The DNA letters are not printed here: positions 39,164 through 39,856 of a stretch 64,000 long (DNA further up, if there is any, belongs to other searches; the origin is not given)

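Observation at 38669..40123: Conserved archaeal dark-matter triad of small GTPase, DUF2073 and Zn-ribbon protein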

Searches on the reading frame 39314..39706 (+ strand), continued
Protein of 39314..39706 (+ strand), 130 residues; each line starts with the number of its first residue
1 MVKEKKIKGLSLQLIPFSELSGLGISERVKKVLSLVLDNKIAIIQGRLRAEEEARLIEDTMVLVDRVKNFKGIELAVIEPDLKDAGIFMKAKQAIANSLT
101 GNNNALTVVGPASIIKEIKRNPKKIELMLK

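Call 48: find_encoding_contigs(protein=P0226, flank=7000, max_places=2)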
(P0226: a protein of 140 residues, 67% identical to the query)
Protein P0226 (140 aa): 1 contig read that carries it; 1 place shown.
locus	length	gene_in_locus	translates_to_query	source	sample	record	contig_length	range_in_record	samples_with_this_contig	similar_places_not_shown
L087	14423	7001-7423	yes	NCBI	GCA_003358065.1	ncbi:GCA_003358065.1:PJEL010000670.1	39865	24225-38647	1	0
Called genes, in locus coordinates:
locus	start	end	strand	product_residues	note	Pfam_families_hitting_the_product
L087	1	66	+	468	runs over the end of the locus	PF01139:RtcB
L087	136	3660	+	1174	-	PF07581:Glug (faint)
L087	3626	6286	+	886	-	PF00801:PKD, PF18911:PKD_4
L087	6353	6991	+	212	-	PF00009:GTP_EFTU (faint), PF01926:MMR_HSR1, PF02421:FeoB_N (weak)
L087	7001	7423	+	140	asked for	PF09846:OapB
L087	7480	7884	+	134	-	PF09845:OapC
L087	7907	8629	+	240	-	-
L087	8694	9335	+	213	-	-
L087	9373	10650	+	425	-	PF18144:SMODS (weak), PF01909:NTP_transf_2 (weak), PF09249:tRNA_NucTransf2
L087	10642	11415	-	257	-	PF01978:TrmB, PF11495:TrmB_EBD_N (weak)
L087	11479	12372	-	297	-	PF06550:SPP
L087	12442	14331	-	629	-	PF17214:KH_TffA, PF07650:KH_2 (weak), PF23023:Anti-Pycsar_Apyc1 (weak), PF00753:Lactamase_B, PF16661:Lactamase_B_6, PF12706:Lactamase_B_2, PF10996:Beta-Casp, PF07521:RMMBL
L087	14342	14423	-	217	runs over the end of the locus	PF00227:Proteasome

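Call 60: list_cluster_members(proteins=[P0377, P0380, P0383, P0392, P0405, P0417, P0421, P0428, P0498, P0470])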
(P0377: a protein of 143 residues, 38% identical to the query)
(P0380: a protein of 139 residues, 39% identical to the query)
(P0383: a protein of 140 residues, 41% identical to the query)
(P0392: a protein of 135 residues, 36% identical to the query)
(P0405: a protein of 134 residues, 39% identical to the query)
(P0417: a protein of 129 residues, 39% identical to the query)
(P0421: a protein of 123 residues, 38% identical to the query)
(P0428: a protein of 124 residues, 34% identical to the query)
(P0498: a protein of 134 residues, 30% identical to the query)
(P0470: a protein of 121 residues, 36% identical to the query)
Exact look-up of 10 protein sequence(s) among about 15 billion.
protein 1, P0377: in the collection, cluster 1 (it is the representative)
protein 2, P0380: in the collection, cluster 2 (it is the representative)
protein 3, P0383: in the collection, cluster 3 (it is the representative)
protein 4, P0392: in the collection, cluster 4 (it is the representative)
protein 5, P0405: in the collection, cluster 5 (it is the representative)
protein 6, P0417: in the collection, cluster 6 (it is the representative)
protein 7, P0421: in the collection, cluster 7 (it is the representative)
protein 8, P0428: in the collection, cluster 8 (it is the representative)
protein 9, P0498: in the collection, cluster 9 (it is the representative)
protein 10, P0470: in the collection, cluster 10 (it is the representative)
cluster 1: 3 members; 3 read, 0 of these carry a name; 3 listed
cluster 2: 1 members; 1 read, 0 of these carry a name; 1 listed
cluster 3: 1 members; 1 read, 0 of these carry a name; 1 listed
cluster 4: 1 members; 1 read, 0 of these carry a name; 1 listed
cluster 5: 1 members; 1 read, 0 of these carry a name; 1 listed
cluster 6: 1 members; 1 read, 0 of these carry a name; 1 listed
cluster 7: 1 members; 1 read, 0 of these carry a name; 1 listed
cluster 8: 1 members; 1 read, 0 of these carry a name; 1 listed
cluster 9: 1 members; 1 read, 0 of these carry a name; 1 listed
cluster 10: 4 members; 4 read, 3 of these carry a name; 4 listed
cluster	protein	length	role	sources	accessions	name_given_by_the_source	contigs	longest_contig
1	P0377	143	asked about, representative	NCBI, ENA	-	-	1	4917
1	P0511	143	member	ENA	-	-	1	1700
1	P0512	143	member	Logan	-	-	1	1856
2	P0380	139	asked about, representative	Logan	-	-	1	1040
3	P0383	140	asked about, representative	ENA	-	-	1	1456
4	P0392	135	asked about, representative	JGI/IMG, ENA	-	-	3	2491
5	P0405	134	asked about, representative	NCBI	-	-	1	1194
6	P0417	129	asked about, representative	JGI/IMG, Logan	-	-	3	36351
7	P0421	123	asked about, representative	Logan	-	-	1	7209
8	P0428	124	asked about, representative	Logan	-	-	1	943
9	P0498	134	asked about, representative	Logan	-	-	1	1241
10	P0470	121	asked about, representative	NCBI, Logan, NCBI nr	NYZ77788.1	DUF2073 domain-containing protein [Candidatus Micrarchaeota archaeon]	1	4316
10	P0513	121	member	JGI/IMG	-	hypothetical protein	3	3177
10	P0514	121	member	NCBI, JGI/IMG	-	hypothetical protein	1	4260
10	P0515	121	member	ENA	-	-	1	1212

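Call 72: search_solved_structures(query=A3, max_evalue=10)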
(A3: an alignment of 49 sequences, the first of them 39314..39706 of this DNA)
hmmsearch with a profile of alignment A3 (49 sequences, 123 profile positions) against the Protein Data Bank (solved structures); distinct sequences matched with E-value up to 10: 12.
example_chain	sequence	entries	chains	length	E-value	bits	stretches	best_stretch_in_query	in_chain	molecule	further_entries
9q2c_B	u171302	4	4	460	0.047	16.4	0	18-57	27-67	DNA repair protein RAD57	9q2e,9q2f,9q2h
9q2i_B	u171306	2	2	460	0.047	16.4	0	18-57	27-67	DNA repair protein RAD57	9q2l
8cuy_A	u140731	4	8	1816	0.25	14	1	3-63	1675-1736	Polyketide synthase PKS13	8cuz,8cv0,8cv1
7uk4_A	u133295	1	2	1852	0.25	14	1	3-63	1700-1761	Polyketide synthase PKS13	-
7tav_A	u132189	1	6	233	0.74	12.5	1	42-86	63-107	Molybdate ABC transporter substrate-binding protein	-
9wyc_A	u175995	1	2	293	1.3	11.8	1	12-45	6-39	Oxidoreductase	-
5v3z_A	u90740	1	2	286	1.4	11.6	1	3-52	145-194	Polyketide synthase Pks13 (Termination polyketide synthase)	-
9z6y_H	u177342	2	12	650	1.6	11.5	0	23-55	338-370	Drt3b reverse transcriptase protein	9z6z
8tqv_A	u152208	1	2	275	1.9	11.2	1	3-52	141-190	Polyketide synthase Pks13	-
5v3w_A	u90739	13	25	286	2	11.1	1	3-52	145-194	Polyketide synthase Pks13 (Termination polyketide synthase) | Polyketide synthase Pks13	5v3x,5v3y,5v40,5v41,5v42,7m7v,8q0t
7vjt_A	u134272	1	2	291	2.1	11.1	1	3-52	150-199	Polyketide synthase Pks13 (Termination polyketide synthase)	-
8u6x_A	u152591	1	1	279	2.3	10.9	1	45-100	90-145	DNA ligase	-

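Call 74: search_protein_families(library=padloc, proteins=[window:39314-39706:+], max_evalue=0.01)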
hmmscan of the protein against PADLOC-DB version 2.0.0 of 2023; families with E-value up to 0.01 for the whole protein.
window:39314-39706:+ (130 aa): 0 families

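Call 75: search_protein_families(library=pfam, proteins=[window:39314-39706:+], max_evalue=10)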
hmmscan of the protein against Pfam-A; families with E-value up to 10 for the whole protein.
window:39314-39706:+ (130 aa): 1 family
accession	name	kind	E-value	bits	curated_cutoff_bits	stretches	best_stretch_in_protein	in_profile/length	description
PF09846.14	OapB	-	2.1e-14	53.8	27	1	25-127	6-101/104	Origin-associated protein OapB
